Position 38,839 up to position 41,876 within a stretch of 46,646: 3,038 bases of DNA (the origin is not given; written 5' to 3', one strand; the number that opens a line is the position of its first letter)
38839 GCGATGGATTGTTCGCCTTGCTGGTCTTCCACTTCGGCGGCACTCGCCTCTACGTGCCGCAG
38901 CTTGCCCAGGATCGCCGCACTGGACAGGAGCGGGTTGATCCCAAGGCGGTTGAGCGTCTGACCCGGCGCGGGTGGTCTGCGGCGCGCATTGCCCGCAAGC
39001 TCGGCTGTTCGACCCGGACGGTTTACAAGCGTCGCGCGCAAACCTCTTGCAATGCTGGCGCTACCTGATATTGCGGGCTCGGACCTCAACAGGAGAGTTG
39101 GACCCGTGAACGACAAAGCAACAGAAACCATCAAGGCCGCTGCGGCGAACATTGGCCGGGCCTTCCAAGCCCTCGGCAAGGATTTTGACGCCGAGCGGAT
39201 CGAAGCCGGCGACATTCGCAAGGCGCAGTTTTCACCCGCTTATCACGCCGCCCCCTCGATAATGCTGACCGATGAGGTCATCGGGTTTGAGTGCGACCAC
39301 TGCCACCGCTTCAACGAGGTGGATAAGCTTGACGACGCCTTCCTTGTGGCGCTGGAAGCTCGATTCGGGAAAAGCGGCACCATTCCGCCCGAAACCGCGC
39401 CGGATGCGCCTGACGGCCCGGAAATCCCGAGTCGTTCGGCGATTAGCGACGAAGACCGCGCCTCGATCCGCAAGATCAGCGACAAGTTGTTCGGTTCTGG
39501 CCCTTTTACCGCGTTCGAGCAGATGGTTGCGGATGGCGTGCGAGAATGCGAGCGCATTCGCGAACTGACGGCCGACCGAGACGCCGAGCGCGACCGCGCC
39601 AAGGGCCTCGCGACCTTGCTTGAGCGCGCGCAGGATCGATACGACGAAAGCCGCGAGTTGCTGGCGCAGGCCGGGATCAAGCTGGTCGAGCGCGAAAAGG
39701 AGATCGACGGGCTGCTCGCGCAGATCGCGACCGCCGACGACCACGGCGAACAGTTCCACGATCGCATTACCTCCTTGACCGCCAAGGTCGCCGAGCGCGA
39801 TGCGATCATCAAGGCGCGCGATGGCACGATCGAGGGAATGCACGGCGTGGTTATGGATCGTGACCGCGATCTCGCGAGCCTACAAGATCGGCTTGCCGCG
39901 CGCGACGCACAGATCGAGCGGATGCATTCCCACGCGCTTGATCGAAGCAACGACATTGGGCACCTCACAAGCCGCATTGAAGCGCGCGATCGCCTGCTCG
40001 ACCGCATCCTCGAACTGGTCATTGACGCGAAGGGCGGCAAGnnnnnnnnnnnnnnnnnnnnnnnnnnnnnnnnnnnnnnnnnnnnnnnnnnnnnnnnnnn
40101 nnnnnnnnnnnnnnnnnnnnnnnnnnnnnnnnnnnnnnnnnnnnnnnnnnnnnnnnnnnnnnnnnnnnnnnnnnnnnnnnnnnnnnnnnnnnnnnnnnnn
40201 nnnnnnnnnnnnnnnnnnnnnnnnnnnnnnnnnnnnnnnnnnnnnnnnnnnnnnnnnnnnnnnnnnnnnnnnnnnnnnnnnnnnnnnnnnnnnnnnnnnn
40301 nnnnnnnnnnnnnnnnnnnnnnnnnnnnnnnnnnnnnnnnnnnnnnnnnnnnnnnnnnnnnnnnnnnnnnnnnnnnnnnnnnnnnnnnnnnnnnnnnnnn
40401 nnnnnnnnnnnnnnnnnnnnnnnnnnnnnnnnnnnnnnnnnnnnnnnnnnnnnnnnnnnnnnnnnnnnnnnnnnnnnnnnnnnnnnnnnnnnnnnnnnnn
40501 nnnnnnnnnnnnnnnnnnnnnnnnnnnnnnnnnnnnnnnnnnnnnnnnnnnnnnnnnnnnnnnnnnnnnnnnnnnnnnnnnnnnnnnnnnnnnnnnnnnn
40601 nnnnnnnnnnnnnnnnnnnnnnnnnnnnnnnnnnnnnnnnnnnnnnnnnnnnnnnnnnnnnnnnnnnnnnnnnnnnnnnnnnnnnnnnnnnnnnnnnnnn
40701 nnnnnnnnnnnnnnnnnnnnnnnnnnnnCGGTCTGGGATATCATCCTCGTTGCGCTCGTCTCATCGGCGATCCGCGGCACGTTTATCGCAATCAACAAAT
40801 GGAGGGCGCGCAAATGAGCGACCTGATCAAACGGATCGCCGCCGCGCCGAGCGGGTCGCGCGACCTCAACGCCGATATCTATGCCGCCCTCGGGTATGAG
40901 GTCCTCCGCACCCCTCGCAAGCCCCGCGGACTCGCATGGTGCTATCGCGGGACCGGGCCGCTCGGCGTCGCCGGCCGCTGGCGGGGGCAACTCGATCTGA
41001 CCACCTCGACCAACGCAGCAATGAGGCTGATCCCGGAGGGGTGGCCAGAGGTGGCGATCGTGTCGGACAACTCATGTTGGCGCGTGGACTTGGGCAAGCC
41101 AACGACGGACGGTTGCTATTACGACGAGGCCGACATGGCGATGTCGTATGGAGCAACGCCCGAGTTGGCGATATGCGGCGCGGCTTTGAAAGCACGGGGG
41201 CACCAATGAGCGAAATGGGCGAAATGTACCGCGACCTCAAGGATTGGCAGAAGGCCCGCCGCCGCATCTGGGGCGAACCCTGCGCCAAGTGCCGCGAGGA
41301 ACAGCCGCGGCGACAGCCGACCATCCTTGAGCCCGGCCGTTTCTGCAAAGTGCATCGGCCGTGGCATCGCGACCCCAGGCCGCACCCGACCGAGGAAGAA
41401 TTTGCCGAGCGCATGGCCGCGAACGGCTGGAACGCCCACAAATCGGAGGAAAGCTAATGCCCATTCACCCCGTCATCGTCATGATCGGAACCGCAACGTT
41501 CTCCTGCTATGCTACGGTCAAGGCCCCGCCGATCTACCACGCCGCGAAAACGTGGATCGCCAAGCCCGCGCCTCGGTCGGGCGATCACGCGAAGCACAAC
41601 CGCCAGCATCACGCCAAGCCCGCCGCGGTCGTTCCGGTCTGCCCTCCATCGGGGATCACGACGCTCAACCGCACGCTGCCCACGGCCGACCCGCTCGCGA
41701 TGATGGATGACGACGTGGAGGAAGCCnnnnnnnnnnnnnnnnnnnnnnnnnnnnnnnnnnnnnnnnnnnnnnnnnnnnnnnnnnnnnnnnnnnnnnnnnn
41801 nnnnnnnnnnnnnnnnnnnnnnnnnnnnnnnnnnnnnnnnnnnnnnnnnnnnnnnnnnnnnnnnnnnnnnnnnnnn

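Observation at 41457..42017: Phage-encoded protein ending in a PEPxxWA-type PEP-CTERM exosortase sorting signal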

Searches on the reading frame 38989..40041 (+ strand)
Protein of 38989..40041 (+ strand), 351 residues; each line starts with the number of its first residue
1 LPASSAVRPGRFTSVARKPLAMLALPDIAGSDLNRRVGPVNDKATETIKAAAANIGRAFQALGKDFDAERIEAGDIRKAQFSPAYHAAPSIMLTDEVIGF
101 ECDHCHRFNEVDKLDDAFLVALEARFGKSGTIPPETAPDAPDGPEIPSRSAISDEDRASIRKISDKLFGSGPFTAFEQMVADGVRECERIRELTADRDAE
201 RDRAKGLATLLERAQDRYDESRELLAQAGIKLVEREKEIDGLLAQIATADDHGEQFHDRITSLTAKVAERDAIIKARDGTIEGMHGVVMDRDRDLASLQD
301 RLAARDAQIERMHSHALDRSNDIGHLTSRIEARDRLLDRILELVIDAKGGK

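Call 10: search_protein_families(library=phrogs, proteins=[window:38989-40041:+], max_evalue=0.001)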
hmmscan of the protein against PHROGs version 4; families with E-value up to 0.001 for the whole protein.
window:38989-40041:+ (351 aa): 0 families

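Call 54: search_protein_families(library=pfam, proteins=[window:38989-40041:+], max_evalue=0.01)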
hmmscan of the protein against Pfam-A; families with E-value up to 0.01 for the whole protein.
window:38989-40041:+ (351 aa): 1 family
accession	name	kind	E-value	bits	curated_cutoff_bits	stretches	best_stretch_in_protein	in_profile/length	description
PF00261.25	Tropomyosin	-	0.0038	17.1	38.6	0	206-270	10-74/242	Tropomyosin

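Call 78: search_protein_families(library=padloc, proteins=[window:38989-40041:+], max_evalue=0.01)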
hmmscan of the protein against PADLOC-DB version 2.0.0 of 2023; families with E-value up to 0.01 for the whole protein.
window:38989-40041:+ (351 aa): 1 family
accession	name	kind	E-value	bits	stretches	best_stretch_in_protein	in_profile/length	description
PDLC02753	PbeC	-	0.0044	13.4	1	211-335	344-467/648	PbeC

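Call 88: search_protein_families(library=ncbifam, proteins=[window:38989-40041:+], max_evalue=0.01)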
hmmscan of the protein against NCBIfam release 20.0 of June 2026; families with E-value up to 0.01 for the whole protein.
window:38989-40041:+ (351 aa): 6 families
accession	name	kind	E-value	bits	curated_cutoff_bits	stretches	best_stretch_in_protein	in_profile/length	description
TIGR02168.1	SMC_prok_B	equivalog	1.6e-05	22.9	567.35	1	188-340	693-845/1181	chromosome segregation protein SMC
NF038350.1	taxis_HmpF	equivalog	6.5e-05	21.5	200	1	188-338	148-298/553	pilus motility taxis protein HmpF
NF052320.1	Cbp1_fam_LP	subfamily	8.9e-05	22.1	90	1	244-333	88-177/286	Cbp1 family collagen-binding glycoprotein adhesin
TIGR02169.1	SMC_prok_A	equivalog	9.7e-05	20.2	729.4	1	185-319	672-806/1165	chromosome segregation protein SMC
NF045487.1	ASRP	equivalog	0.00016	20.5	300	1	188-343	317-458/593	archaea-specific SMC-related protein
NF002572.0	PRK02224.1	equivalog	0.0095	14.2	1087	0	184-328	498-641/888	DNA double-strand break repair ATPase Rad50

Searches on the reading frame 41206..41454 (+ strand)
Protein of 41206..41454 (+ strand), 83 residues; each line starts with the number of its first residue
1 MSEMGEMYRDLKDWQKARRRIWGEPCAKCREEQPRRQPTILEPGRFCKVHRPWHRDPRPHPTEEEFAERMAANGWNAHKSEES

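Call 10: search_protein_families(library=phrogs, proteins=[window:41206-41454:+], max_evalue=0.001)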
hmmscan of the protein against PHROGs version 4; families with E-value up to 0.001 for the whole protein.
window:41206-41454:+ (83 aa): 0 families

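Call 54: search_protein_families(library=pfam, proteins=[window:41206-41454:+], max_evalue=0.01)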
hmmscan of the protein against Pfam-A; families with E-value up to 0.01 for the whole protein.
window:41206-41454:+ (83 aa): 0 families

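Call 78: search_protein_families(library=padloc, proteins=[window:41206-41454:+], max_evalue=0.01)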
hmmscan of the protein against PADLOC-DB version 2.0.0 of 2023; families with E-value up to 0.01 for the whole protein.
window:41206-41454:+ (83 aa): 0 families

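Call 88: search_protein_families(library=ncbifam, proteins=[window:41206-41454:+], max_evalue=0.01)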
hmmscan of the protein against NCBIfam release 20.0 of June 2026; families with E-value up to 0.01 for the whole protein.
window:41206-41454:+ (83 aa): 0 families

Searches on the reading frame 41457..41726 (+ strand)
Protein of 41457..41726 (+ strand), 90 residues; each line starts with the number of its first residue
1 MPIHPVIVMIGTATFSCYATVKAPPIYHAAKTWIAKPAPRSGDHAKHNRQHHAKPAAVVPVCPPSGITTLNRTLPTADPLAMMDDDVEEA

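Call 29: find_homologous_proteins(query=A3, max_evalue=0.01)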
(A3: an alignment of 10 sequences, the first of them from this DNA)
Query A3 (10 sequences) (90 aa, profile of the alignment): 2 proteins with E <= 0.01 among 1930 candidates.
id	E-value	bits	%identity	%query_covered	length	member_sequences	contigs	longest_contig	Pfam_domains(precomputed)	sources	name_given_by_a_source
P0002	2.7e-22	97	46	94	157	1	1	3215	-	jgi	jgi:hypothetical protein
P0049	1.5e-21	95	47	63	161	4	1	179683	-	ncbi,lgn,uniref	ncbi:hypothetical protein ABIC16_004181 [Sphingomonas sp. PvP055]|uniref:hypothetical protein n=1 Ta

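Call 38: find_related_loci(query=A4, collection=genome_contigs, flank=10000)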
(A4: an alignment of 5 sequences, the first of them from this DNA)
Query A4 (90 aa) in genome_contigs; peptide patterns used: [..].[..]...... (x = any residue, [..] = any of these).
57 stretches matched a pattern; 3 encode a relative of the query (tblastn E <= 1e-3); 3 distinct loci.
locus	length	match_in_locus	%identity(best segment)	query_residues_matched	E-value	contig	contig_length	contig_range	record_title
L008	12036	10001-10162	47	15-71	2e-9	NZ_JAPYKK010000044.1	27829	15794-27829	Sphingomonas echinoides strain RIT-Gs-1 44, whole genome shotgun sequence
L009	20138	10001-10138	43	47-90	8e-6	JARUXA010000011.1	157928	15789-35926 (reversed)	Sphingomonas sp. PsM26 NODE_11_length_157928_cov_75.496519, whole genome shotgun sequence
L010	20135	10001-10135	49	46-90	1e-5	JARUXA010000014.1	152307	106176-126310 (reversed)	Sphingomonas sp. PsM26 NODE_14_length_152307_cov_59.456526, whole genome shotgun sequence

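Call 45: search_protein_families(library=pfam, proteins=[L010:8187-9440:+, L010:10177-11319:+, L010:11319-11777:+, L010:12529-13809:+, L010:7007-7585:+, L009:2693-5509:-, L009:10622-11218:+, L009:13394-14272:+, L009:6889-7173:-, L009:9176-9472:-], max_evalue=0.001)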
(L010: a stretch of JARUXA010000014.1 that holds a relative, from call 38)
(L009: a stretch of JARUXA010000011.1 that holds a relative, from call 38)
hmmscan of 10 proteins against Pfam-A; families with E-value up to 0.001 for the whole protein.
L010:8187-9440:+ (418 aa): 2 families
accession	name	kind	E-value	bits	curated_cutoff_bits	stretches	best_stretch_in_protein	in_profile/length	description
PF07505.17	DUF5131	-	3e-87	292.6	28.9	1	50-408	2-243/243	Protein of unknown function (DUF5131)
PF17338.8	GP88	-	0.00011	22.6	24.4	1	7-178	11-150/230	Gene product 88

L010:10177-11319:+ (381 aa): 1 family
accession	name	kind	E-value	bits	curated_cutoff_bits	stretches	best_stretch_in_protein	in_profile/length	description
PF04055.27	Radical_SAM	-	0.00041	21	29.5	0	165-188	4-29/166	Radical SAM superfamily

L010:11319-11777:+ (153 aa): 0 families

L010:12529-13809:+ (427 aa): 1 family
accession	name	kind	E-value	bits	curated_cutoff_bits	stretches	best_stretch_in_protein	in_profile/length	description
PF00589.27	Phage_integrase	-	0.00032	21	27.1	1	325-402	92-171/172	Phage integrase family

L010:7007-7585:+ (193 aa): 0 families

L009:2693-5509:- (938 aa): 3 families
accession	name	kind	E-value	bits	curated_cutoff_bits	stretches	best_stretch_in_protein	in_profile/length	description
PF09250.16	Prim-Pol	-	3.1e-33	115.9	22.8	1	38-223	1-157/158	Bifunctional DNA primase/polymerase, N-terminal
PF08706.16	D5_N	-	3.1e-21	76.6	22.4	1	421-613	2-144/145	D5 N terminal like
PF19263.5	DUF5906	-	4.3e-06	27.8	27.6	1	642-760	1-114/114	Family of unknown function (DUF5906)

L009:10622-11218:+ (199 aa): 0 families

L009:13394-14272:+ (293 aa): 1 family
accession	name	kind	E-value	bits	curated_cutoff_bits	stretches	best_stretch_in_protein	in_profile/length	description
PF05013.17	FGase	-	1.2e-54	186.2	28.9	1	26-251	1-219/219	N-formylglutamate amidohydrolase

L009:6889-7173:- (94 aa): 0 families

L009:9176-9472:- (98 aa): 0 families

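Call 46: search_protein_families(library=phrogs, proteins=[L010:8187-9440:+, L010:10177-11319:+, L010:11319-11777:+, L010:12529-13809:+, L010:7007-7585:+, L009:2693-5509:-, L009:10622-11218:+, L009:13394-14272:+, L009:6889-7173:-, L009:9176-9472:-], max_evalue=0.001)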
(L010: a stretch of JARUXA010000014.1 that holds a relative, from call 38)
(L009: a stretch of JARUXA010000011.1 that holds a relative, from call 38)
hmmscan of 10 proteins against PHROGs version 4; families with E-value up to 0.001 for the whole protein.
L010:8187-9440:+ (418 aa): 1 family
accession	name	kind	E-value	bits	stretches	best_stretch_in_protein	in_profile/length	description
phrog_2045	-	unknown function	3.4e-108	362.6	1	46-411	1-287/299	-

L010:10177-11319:+ (381 aa): 1 family
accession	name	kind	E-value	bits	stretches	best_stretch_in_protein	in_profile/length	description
phrog_9298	-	other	1.1e-13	52.1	1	96-362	41-296/305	radical SAM domain protein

L010:11319-11777:+ (153 aa): 1 family
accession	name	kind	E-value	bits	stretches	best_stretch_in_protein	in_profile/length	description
phrog_229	-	other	5e-07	30.2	1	44-102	281-334/533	MazG-like pyrophosphatase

L010:12529-13809:+ (427 aa): 2 families
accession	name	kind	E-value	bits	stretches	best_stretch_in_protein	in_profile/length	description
phrog_1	-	integration and excision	5.3e-20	73.2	1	98-405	168-441/611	integrase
phrog_216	-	integration and excision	2.7e-05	24.4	1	293-407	114-232/301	integrase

L010:7007-7585:+ (193 aa): 0 families

L009:2693-5509:- (938 aa): 11 families
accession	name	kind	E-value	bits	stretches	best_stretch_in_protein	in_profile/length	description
phrog_1156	-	DNA, RNA and nucleotide metabolism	9.4e-146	488.6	1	31-892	10-820/855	DNA primase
phrog_6088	-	DNA, RNA and nucleotide metabolism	3e-83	281.6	1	402-889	320-752/772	DNA primase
phrog_1829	-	DNA, RNA and nucleotide metabolism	1.2e-69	236.3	1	407-860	317-717/772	DNA primase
phrog_2478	-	DNA, RNA and nucleotide metabolism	1.8e-68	232.5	2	540-859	492-801/854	DNA polymerase/primase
phrog_16950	-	DNA, RNA and nucleotide metabolism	8.3e-57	193.7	1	414-858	366-789/843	DNA primase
phrog_864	-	DNA, RNA and nucleotide metabolism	1.5e-47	163.7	1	532-878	266-597/1064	DNA primase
phrog_1883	-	DNA, RNA and nucleotide metabolism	5.7e-42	145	1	415-843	275-697/756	DNA helicase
phrog_5852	-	DNA, RNA and nucleotide metabolism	9.5e-28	98.1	1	34-209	66-230/242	DNA polymerase/primase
phrog_7601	-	unknown function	2.2e-20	74.2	1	630-857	13-232/289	-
phrog_906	-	DNA, RNA and nucleotide metabolism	3.1e-19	70.2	1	34-248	20-261/872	DNA polymerase/primase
phrog_5177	-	DNA, RNA and nucleotide metabolism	8.1e-10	38.2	1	31-125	17-98/876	DNA polymerase/primase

L009:10622-11218:+ (199 aa): 1 family
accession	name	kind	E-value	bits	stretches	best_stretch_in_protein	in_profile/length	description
phrog_20494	-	unknown function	1.4e-10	42.5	1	98-184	8-88/115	-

L009:13394-14272:+ (293 aa): 0 families

L009:6889-7173:- (94 aa): 0 families

L009:9176-9472:- (98 aa): 0 families
